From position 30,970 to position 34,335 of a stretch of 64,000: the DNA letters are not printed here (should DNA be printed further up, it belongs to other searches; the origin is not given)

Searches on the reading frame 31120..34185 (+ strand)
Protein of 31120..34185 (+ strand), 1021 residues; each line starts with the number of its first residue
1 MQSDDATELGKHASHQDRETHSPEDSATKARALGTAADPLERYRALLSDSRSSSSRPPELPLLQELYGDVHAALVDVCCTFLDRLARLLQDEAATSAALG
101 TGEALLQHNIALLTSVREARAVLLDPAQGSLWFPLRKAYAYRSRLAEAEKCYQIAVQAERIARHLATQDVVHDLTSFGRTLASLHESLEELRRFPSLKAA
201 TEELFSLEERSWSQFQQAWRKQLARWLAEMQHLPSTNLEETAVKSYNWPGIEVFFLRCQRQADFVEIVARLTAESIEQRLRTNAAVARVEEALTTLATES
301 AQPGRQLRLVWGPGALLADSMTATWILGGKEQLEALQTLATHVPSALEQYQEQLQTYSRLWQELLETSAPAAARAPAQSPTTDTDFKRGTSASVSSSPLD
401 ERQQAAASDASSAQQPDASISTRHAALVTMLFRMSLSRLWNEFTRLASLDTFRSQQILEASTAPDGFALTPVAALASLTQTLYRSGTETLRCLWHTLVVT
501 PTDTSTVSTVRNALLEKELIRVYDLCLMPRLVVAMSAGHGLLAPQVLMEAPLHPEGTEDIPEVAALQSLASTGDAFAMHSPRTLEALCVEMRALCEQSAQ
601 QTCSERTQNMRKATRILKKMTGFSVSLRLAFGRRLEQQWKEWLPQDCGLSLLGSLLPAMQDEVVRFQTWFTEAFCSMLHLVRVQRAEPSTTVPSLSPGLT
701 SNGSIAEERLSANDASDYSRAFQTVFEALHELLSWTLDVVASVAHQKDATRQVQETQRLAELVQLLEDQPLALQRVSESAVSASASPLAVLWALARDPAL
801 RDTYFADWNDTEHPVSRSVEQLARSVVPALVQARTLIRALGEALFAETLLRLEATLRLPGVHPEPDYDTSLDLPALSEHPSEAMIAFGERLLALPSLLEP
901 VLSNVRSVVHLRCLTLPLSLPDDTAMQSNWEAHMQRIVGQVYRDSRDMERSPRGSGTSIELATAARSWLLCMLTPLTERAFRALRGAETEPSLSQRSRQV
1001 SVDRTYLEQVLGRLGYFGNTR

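Call 11: find_encoding_contigs(protein=window:31120-34185:+, flank=10000, max_places=4)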
Protein window:31120-34185:+ (1021 aa): no gene with exactly this product is on record in the collection.

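Call 73: search_protein_families(library=pfam, max_evalue=0.001, proteins=[window:31120-34182:+])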
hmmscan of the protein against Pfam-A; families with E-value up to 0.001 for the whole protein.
window:31120-34182:+ (1021 aa): 0 families
